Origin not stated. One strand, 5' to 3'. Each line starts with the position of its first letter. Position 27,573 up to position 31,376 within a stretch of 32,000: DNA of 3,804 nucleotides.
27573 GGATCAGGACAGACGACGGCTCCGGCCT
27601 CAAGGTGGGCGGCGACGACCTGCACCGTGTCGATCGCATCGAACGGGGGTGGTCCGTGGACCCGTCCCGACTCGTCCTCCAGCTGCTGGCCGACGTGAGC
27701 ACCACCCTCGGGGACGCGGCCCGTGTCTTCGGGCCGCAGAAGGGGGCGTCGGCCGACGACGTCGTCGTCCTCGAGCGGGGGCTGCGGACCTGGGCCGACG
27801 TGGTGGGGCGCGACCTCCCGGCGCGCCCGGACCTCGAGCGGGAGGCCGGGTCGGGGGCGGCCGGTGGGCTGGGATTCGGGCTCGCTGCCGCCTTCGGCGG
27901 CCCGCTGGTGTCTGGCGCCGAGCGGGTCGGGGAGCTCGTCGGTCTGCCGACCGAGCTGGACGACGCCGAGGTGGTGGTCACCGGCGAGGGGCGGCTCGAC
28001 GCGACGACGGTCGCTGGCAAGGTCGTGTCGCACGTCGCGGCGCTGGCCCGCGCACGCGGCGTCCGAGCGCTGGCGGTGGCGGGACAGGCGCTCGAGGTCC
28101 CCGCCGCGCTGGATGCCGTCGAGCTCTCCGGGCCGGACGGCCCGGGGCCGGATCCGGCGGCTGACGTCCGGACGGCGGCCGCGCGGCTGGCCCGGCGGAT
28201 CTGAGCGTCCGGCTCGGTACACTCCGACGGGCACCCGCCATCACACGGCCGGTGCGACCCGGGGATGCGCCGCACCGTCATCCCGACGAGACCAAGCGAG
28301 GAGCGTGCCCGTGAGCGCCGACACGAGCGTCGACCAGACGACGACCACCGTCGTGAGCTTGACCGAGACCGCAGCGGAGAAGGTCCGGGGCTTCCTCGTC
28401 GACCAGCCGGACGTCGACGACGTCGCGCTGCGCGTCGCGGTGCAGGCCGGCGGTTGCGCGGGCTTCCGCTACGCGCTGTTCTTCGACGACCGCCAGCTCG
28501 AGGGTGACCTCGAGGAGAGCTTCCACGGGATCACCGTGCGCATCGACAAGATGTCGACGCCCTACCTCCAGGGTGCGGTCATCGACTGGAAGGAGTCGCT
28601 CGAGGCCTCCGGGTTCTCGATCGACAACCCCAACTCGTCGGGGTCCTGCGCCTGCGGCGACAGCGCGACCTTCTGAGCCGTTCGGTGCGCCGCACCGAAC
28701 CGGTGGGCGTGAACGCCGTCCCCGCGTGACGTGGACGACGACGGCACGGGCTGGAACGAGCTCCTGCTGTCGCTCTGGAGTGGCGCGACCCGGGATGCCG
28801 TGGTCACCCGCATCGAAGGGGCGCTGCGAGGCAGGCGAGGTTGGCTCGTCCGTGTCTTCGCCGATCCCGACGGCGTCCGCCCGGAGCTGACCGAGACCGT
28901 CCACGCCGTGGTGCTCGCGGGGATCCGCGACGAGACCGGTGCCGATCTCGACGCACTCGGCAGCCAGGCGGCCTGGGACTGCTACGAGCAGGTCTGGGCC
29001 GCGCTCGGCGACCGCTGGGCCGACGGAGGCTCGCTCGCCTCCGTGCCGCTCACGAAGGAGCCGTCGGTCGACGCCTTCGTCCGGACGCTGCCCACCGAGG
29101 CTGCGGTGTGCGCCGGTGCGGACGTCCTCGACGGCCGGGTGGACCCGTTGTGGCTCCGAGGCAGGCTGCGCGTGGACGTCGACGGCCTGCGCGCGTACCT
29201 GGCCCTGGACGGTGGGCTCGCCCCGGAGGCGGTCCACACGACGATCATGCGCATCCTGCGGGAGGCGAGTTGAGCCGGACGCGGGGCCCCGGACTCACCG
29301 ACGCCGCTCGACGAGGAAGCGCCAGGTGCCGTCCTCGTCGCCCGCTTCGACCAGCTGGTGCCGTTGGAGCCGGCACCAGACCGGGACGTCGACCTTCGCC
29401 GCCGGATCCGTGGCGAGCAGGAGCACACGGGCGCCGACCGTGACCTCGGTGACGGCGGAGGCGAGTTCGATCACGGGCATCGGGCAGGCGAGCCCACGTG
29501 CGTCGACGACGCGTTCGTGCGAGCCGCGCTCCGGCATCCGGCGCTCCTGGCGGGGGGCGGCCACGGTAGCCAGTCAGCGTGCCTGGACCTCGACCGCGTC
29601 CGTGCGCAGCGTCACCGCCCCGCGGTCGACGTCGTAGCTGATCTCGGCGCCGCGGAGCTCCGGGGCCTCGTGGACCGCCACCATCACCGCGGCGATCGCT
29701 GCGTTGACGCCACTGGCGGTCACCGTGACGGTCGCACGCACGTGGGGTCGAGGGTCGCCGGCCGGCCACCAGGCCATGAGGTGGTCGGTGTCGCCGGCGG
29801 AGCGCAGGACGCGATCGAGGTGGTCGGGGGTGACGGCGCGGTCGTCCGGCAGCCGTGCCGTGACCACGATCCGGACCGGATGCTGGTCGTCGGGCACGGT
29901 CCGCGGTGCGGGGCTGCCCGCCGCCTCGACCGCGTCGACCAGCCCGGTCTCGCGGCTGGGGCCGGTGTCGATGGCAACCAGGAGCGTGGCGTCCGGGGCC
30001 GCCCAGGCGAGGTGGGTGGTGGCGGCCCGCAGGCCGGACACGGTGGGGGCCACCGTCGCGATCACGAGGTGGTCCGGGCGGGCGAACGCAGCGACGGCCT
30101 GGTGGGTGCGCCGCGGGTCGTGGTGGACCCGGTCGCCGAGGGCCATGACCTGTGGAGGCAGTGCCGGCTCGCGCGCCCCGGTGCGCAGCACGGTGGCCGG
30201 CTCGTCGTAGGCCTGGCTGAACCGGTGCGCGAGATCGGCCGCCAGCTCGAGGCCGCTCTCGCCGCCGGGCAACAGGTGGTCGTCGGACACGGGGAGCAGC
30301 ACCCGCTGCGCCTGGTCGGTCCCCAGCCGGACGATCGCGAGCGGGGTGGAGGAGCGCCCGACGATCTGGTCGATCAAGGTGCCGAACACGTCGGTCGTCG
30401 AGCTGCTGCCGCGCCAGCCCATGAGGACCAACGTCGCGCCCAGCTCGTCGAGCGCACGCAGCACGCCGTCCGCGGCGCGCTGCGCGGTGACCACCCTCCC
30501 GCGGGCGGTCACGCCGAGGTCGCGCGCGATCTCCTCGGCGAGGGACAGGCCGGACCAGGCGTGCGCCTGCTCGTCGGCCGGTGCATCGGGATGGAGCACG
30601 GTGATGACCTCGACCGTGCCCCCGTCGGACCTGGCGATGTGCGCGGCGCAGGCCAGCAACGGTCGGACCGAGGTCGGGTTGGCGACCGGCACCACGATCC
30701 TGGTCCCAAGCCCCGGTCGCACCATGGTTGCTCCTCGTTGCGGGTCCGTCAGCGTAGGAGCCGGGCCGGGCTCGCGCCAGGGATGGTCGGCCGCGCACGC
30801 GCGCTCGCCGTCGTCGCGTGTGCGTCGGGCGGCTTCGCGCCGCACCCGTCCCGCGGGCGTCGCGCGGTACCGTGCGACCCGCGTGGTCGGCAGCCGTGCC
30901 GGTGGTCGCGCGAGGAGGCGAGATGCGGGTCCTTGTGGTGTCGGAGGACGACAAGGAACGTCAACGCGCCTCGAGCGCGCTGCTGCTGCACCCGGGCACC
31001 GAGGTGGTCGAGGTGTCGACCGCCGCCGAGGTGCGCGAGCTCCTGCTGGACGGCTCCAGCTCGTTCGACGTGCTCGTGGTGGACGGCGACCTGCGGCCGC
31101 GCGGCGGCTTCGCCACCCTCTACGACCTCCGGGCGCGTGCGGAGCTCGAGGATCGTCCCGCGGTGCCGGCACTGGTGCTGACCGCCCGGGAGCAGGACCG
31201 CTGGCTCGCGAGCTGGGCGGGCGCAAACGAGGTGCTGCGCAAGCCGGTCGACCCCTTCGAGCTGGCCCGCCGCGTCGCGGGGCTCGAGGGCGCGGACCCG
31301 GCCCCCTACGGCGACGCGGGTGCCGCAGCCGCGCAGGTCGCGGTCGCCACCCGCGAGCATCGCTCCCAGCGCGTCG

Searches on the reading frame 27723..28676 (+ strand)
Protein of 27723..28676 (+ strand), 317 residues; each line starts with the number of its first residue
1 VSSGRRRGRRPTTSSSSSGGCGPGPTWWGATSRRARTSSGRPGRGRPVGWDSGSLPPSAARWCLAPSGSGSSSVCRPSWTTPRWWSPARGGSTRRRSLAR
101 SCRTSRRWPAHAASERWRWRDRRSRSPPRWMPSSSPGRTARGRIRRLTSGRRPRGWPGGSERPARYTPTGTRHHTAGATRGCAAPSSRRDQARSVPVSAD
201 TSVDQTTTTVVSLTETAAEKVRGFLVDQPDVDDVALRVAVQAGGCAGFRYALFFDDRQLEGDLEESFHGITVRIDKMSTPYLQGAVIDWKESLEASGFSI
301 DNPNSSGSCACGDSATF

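Call 31: search_protein_families(library=pfam, proteins=[window:27723-28676:+], max_evalue=0.00001)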
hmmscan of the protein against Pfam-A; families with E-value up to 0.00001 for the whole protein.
window:27723-28676:+ (317 aa): 1 family
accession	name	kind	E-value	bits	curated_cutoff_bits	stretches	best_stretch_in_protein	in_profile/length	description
PF01521.26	Fe-S_biosyn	-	2.4e-15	57.1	26.3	1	211-313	3-110/110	Iron-sulphur cluster biosynthesis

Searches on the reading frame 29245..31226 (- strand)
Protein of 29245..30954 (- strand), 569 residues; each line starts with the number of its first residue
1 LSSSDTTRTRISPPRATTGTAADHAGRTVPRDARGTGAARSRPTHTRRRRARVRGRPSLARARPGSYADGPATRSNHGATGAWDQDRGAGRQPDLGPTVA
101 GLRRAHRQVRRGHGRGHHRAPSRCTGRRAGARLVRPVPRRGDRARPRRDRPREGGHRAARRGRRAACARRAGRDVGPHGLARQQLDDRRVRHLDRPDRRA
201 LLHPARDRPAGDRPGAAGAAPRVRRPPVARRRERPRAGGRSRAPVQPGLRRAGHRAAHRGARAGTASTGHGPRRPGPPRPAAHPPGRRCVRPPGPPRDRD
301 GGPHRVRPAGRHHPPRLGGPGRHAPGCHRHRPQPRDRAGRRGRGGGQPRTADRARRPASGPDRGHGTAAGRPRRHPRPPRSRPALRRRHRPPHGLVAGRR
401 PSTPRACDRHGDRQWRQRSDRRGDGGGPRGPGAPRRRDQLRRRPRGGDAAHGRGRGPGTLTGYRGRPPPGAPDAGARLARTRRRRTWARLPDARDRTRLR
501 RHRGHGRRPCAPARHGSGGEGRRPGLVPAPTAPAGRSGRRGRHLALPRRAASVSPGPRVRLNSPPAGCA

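Call 31: search_protein_families(library=pfam, proteins=[window:29245-30954:-, window:29574-31226:-], max_evalue=0.00001)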
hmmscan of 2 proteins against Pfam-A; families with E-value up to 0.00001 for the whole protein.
window:29245-30954:- (569 aa): 0 families

window:29574-31226:- (550 aa): 1 family
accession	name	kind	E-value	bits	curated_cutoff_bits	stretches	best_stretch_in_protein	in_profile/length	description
PF00582.32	Usp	-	7.7e-11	43.2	24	1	176-300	4-141/141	Universal stress protein family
